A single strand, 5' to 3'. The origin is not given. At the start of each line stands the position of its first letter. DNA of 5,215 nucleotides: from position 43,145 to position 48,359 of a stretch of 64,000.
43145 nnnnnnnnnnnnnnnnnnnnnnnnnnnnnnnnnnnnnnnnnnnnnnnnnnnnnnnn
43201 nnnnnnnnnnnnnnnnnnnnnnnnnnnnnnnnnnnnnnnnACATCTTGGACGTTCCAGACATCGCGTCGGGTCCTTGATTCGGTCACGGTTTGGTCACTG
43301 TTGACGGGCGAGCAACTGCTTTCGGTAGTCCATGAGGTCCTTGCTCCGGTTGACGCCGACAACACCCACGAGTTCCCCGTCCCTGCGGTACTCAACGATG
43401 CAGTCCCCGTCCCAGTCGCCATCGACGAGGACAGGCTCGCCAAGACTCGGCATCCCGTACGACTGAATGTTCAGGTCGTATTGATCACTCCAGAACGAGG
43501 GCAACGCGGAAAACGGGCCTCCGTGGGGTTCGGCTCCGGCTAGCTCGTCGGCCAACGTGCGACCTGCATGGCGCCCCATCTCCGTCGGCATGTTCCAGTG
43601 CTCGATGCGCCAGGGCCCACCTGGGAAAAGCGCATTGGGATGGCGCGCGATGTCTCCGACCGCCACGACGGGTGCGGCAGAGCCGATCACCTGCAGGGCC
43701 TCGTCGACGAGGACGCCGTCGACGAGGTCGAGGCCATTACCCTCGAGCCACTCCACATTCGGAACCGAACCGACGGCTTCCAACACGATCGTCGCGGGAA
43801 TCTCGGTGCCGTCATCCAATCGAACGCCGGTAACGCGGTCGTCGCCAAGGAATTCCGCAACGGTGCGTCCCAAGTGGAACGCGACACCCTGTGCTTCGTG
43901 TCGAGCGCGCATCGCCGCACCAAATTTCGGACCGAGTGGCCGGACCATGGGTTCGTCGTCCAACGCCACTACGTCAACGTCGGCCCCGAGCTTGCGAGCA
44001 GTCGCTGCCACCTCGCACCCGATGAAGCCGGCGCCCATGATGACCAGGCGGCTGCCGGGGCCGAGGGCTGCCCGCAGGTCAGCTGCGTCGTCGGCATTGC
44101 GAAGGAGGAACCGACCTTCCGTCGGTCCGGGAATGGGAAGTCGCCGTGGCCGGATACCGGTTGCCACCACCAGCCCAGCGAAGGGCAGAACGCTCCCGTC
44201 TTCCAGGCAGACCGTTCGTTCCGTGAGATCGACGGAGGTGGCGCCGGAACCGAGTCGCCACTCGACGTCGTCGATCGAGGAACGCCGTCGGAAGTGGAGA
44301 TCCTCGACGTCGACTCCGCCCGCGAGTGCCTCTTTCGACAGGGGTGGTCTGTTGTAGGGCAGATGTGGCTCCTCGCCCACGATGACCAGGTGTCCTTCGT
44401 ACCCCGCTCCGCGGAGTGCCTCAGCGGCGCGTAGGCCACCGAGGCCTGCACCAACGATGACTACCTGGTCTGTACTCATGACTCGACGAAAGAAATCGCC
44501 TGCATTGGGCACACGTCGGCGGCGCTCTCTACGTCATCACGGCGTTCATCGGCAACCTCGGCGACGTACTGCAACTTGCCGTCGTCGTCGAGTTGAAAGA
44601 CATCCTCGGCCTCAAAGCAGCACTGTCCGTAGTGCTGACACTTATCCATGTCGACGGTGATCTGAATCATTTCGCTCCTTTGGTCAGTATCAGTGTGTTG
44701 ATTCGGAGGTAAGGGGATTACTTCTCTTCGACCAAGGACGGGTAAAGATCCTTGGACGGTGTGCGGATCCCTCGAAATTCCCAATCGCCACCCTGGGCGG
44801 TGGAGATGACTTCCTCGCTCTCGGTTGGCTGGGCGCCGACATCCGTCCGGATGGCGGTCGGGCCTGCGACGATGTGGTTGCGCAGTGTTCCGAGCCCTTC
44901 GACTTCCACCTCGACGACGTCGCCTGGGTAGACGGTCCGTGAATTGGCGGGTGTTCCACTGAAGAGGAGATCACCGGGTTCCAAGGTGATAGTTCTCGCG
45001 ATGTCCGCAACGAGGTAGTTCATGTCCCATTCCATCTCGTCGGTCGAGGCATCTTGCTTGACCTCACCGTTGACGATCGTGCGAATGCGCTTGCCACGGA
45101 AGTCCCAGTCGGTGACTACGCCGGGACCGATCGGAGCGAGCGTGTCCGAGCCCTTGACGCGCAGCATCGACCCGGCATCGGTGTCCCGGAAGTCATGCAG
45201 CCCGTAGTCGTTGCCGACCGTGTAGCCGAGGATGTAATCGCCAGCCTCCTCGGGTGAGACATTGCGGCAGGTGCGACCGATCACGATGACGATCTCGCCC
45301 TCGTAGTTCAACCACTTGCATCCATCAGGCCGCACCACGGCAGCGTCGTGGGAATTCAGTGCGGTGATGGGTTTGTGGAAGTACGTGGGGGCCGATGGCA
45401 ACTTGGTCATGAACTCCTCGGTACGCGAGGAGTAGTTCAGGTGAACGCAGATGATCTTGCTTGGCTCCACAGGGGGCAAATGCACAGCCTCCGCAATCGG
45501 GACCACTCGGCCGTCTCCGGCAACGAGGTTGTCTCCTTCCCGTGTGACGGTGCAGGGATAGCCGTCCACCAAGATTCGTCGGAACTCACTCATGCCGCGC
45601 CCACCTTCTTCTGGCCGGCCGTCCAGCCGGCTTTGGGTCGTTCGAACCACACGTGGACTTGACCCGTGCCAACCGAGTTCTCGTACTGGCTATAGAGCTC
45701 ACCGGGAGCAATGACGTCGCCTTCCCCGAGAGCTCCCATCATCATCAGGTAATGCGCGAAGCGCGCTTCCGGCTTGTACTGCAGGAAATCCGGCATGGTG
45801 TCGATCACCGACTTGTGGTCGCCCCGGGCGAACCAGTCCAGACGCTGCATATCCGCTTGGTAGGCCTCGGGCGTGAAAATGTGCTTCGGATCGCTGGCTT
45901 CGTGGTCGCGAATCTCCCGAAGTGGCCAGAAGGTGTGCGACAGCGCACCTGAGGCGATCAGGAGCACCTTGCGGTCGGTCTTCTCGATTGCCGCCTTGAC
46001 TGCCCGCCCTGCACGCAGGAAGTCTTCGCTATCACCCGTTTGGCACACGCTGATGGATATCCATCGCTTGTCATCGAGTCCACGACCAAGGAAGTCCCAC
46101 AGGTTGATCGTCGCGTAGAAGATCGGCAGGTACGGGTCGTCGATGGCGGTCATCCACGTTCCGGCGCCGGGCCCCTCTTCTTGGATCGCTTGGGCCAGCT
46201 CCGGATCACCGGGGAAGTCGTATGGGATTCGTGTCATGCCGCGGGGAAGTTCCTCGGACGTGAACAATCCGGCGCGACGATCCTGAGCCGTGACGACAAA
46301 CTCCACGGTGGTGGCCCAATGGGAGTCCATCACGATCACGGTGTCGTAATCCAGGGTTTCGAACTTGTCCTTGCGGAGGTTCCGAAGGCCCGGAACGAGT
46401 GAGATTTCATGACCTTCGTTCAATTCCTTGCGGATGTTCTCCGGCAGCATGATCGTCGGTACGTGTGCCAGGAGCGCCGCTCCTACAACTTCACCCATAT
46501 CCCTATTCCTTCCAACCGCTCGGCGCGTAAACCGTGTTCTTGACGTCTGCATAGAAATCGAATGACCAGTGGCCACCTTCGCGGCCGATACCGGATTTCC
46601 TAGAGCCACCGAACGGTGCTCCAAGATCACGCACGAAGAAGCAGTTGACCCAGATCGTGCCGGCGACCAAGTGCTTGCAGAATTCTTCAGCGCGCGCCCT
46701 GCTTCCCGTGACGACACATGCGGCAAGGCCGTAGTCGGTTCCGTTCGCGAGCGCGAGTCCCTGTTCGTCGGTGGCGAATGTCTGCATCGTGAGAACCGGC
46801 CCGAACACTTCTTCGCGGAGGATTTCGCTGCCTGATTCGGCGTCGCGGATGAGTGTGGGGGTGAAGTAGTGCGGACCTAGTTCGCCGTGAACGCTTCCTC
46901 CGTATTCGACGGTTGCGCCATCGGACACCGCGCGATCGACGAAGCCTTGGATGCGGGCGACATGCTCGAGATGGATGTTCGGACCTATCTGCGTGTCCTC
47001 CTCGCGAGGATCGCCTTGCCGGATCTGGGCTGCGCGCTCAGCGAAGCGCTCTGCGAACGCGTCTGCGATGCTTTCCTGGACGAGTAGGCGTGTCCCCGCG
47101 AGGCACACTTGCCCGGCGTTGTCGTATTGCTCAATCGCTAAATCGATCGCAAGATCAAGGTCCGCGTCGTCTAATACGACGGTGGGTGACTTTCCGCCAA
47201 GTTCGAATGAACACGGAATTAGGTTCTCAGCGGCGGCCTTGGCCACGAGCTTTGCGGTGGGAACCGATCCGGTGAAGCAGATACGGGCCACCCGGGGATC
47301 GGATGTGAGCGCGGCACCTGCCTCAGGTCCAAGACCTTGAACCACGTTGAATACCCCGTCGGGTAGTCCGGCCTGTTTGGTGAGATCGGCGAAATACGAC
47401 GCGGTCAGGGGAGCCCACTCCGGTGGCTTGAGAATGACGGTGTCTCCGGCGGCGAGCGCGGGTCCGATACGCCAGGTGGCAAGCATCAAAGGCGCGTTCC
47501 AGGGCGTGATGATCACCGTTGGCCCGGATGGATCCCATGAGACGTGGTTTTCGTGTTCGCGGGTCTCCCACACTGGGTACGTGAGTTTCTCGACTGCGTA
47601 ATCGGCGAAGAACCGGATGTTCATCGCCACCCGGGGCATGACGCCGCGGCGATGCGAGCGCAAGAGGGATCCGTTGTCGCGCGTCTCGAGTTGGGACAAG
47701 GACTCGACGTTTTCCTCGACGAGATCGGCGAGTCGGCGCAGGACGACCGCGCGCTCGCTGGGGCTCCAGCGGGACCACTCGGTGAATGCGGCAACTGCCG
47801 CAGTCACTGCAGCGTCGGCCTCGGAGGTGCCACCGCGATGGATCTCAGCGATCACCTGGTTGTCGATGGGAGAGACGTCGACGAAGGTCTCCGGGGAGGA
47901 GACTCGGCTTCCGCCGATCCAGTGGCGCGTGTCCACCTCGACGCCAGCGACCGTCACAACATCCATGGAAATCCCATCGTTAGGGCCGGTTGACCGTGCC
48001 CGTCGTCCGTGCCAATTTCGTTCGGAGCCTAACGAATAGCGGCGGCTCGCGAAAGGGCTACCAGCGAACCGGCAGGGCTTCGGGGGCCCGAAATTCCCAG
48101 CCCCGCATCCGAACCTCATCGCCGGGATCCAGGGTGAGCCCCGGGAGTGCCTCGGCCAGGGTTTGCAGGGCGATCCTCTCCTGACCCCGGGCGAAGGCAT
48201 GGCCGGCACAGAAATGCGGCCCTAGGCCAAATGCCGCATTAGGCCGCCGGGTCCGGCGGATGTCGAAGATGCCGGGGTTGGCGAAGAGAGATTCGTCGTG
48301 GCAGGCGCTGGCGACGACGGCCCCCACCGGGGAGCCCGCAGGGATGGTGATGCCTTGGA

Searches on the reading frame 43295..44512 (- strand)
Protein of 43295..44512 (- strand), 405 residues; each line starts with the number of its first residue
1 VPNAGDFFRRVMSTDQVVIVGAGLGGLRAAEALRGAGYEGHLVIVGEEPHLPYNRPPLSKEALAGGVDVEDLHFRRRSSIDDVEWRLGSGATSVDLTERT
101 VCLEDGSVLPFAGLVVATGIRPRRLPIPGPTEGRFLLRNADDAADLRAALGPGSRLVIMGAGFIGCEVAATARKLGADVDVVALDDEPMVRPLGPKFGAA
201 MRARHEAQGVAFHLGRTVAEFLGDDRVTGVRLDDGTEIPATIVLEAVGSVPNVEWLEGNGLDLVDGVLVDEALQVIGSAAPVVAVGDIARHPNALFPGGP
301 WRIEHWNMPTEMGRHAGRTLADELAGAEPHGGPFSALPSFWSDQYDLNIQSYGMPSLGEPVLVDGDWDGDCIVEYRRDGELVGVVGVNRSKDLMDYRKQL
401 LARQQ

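Call 8: search_protein_families(library=pfam, proteins=[window:43295-44512:-])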
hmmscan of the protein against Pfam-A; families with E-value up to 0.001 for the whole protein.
window:43295-44512:- (405 aa): 6 families
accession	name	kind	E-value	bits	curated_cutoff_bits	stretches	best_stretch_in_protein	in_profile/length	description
PF07992.20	Pyr_redox_2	-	3.9e-58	197.6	26.1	1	16-292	2-281/291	Pyridine nucleotide-disulphide oxidoreductase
PF00070.33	Pyr_redox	-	1.2e-22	80.6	22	1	155-234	1-81/82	Pyridine nucleotide-disulphide oxidoreductase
PF14759.12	Reductase_C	-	6.5e-13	49.4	25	1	340-403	2-66/85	Reductase C-terminal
PF01262.27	AlaDh_PNT_C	-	2.8e-05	24.1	23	0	154-185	29-60/214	Alanine dehydrogenase/PNT, C-terminal domain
PF13450.12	NAD_binding_8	-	8.2e-05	23.2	21.9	0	19-42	1-24/68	NAD(P)-binding Rossmann-like domain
PF13738.12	Pyr_redox_3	-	0.00012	21.9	30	0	114-259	128-277/305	Pyridine nucleotide-disulphide oxidoreductase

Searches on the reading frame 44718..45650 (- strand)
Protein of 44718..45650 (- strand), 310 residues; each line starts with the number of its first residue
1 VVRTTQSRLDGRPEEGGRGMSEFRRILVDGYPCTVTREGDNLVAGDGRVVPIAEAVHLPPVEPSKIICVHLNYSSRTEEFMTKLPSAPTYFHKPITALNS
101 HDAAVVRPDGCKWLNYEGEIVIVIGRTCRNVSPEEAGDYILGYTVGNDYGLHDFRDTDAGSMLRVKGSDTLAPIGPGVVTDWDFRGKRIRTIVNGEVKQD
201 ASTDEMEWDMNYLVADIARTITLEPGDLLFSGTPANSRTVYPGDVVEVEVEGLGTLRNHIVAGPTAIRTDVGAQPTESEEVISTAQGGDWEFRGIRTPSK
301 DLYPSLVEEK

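Call 8: search_protein_families(library=pfam, proteins=[window:44718-45650:-])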
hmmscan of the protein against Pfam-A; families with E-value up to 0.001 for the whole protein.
window:44718-45650:- (310 aa): 1 family
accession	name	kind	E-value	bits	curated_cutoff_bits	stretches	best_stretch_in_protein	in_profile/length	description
PF01557.24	FAA_hydrolase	-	1.1e-57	195.6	23.9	1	65-261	1-214/214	Fumarylacetoacetate (FAA) hydrolase C-terminal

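Call 40: search_protein_families(library=ncbifam, proteins=[window:44718-45650:-], max_evalue=1e-10)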
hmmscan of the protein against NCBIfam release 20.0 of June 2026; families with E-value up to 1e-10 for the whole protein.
window:44718-45650:- (310 aa): 6 families
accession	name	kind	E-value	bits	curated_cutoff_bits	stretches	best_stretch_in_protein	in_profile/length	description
NF009399.0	PRK12764.1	equivalog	5.3e-65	220.3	444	1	60-288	18-253/501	fumarylacetoacetate hydrolase family protein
TIGR02303.1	HpaG-C-term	equivalog_domain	2.4e-59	200.8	276.4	1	25-261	4-243/245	4-hydroxyphenylacetate degradation bifunctional isomerase/decarboxylase, C-terminal subunit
NF011750.0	PRK15203.1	equivalog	8.5e-45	153.3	811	1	24-266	189-428/429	4-hydroxyphenylacetate degradation bifunctional isomerase/decarboxylase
NF053535.1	DhyDRhmHlse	equivalog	4e-32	111.7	500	1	57-262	64-280/284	2,4-didehydro-3-deoxy-L-rhamnonate hydrolase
TIGR02305.1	HpaG-N-term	equivalog_domain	4e-30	104.9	228.65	1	81-260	26-205/205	4-hydroxyphenylacetate degradation bifunctional isomerase/decarboxylase, N-terminal subunit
NF007967.0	PRK10691.1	equivalog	4.4e-23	81.8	201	1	64-252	17-211/219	fumarylacetoacetate hydrolase family protein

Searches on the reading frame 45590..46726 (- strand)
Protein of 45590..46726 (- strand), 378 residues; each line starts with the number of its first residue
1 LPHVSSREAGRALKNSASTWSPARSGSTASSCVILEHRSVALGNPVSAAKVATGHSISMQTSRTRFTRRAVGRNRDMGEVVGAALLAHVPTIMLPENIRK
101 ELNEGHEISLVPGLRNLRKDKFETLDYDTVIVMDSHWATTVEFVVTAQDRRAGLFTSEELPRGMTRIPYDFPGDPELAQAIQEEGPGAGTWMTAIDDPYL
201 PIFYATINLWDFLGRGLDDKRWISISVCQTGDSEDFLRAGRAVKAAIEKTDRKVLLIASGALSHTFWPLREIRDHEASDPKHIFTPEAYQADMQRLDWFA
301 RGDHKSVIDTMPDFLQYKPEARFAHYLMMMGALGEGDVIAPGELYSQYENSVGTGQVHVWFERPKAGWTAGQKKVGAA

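Call 8: search_protein_families(library=pfam, proteins=[window:45590-46726:-])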
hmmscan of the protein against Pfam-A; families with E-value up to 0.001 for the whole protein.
window:45590-46726:- (378 aa): 1 family
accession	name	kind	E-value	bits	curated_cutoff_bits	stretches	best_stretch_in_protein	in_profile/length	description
PF02900.23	LigB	-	2.8e-25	89.4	26.3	1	83-361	2-268/269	Catalytic LigB subunit of aromatic ring-opening dioxygenase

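Call 40: search_protein_families(library=ncbifam, proteins=[window:45590-46726:-], max_evalue=1e-10)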
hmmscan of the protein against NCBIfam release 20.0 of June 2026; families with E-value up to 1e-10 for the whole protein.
window:45590-46726:- (378 aa): 1 family
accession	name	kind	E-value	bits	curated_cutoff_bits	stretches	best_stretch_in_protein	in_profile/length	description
TIGR02298.1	HpaD_Fe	equivalog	6.2e-41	140.7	315.95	1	77-362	3-283/284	3,4-dihydroxyphenylacetate 2,3-dioxygenase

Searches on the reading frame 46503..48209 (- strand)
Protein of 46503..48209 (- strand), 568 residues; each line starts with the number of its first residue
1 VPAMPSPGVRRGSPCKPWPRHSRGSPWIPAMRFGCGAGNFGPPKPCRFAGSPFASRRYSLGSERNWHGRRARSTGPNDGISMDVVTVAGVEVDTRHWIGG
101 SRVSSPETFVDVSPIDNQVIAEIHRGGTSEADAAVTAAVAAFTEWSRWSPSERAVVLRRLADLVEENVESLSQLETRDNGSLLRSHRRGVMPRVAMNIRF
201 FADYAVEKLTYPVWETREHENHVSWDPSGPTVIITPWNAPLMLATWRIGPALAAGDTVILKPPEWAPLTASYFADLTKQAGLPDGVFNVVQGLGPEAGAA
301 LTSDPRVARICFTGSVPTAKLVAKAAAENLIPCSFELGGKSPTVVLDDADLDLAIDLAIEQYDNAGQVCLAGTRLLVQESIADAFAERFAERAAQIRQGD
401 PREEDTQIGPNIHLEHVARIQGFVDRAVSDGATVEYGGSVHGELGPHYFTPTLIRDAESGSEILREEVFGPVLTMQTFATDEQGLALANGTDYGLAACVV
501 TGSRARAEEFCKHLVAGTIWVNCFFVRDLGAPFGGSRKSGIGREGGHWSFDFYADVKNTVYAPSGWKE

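Call 8: search_protein_families(library=pfam, proteins=[window:46503-48209:-])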
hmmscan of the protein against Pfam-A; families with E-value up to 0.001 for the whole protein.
window:46503-48209:- (568 aa): 1 family
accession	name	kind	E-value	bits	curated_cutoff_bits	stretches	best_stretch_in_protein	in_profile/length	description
PF00171.27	Aldedh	-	5.2e-147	490.6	23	1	107-558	7-460/461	Aldehyde dehydrogenase family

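Call 40: search_protein_families(library=ncbifam, proteins=[window:46503-48209:-], max_evalue=1e-10)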
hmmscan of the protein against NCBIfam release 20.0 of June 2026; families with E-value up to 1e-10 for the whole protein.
window:46503-48209:- (568 aa): 38 families (the best 25 are shown)
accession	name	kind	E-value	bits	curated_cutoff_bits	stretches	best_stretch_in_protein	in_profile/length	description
TIGR02299.1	HpaE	equivalog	3.7e-148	494.2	638.35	1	95-560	2-475/488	5-carboxymethyl-2-hydroxymuconate semialdehyde dehydrogenase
TIGR01804.1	BADH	equivalog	2.1e-124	415.5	668.6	1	106-557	12-467/467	betaine-aldehyde dehydrogenase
TIGR03216.1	OH_muco_semi_DH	equivalog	1.9e-123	412.6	693.25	1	95-559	2-477/481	2-hydroxymuconic semialdehyde dehydrogenase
NF010000.0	PRK13473.1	subfamily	8.1e-121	403.9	615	1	94-559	3-470/475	aminobutyraldehyde dehydrogenase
NF009725.0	PRK13252.1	equivalog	8.2e-114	380.7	593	1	94-558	7-476/488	betaine-aldehyde dehydrogenase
NF007352.0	PRK09847.1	equivalog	7.6e-105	351.2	850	1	91-558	17-488/495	aldehyde dehydrogenase PuuC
NF045735.1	PaDhStyDPseudo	equivalog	1.1e-103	347.5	850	1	103-561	14-481/483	phenylacetaldehyde dehydrogenase StyD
NF050026.1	AcaldDHExaC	equivalog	5.3e-103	345.3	900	1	95-560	17-492/503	acetaldehyde dehydrogenase ExaC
NF045736.1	PaDhStyDRhodo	equivalog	1.6e-102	343.5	800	1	98-547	7-463/479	phenylacetaldehyde dehydrogenase StyD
TIGR01780.1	SSADH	subfamily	8.7e-102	341.3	646.35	1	114-557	4-448/448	succinate-semialdehyde dehydrogenase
NF006916.0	PRK09407.1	equivalog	6.4e-101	338.5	521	1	107-558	34-489/526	succinic semialdehyde dehydrogenase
TIGR03374.1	ABALDH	equivalog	1.9e-92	310.5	909.3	1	112-556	21-466/472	aminobutyraldehyde dehydrogenase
NF007497.0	PRK10090.1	equivalog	3.3e-91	306.5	500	1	95-555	8-471/480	aldehyde dehydrogenase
NF052305.1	DioxValDhHalo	equivalog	3.5e-87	293.3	750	1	98-562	9-481/483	2,5-dioxovalerate dehydrogenase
NF008415.0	PRK11241.1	equivalog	2.8e-84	283.5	828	1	112-558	31-477/482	NADP-dependent succinate-semialdehyde dehydrogenase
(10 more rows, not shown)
